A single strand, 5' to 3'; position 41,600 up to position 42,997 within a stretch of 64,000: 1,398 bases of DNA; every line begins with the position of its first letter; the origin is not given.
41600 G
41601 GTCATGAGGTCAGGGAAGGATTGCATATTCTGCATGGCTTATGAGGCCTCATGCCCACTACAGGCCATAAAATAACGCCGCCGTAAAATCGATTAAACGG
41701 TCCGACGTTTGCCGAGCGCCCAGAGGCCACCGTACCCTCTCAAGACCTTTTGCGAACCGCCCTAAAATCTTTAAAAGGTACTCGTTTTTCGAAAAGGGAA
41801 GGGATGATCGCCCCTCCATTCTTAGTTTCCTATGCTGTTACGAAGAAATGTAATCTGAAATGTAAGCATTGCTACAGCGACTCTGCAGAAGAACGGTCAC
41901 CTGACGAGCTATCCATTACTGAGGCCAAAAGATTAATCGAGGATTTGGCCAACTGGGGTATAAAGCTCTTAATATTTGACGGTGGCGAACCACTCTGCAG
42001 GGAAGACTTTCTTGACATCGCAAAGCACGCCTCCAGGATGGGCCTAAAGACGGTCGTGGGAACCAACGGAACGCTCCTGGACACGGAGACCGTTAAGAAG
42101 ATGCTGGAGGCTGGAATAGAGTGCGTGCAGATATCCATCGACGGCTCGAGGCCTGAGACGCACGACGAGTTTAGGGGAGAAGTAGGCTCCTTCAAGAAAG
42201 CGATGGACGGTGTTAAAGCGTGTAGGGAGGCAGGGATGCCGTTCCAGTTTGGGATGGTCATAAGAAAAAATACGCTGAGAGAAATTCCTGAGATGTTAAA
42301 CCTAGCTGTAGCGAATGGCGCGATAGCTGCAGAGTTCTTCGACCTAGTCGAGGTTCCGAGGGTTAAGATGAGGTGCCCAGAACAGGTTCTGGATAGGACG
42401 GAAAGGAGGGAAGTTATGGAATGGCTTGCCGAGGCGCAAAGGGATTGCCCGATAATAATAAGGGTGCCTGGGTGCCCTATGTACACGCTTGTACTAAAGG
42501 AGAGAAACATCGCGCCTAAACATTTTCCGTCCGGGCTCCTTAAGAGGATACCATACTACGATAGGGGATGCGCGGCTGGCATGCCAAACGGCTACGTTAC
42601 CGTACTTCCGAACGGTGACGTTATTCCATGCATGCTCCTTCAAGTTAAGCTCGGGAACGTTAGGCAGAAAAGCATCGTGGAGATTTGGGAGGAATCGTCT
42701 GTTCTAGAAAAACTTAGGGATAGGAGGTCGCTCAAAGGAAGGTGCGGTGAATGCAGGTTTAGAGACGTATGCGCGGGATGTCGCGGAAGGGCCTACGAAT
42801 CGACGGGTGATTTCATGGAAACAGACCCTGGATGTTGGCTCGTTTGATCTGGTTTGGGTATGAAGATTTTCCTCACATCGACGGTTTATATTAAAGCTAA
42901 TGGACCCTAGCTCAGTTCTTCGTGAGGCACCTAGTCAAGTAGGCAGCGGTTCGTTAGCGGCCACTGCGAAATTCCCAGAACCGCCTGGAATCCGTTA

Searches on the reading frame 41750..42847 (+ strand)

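Call 45: search_protein_families(library=pfam, max_evalue=1, proteins=[window:41750-42847:+])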
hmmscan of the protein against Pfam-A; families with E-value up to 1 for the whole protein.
window:41750-42847:+ (365 aa): 4 families
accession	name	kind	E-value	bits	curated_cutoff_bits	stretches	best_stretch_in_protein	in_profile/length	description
PF04055.27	Radical_SAM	-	3.1e-30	106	29.5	1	30-186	3-166/166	Radical SAM superfamily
PF13186.11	SPASM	-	4.8e-11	43.2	21.5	1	277-335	2-66/67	Iron-sulfur cluster-binding domain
PF13353.11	Fer4_12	-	8e-10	39.6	22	1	32-133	13-116/137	4Fe-4S single cluster domain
PF22618.1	RskA_N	-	0.27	11.9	27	0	214-231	13-30/48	Anti-sigma-K factor RskA, N-terminal domain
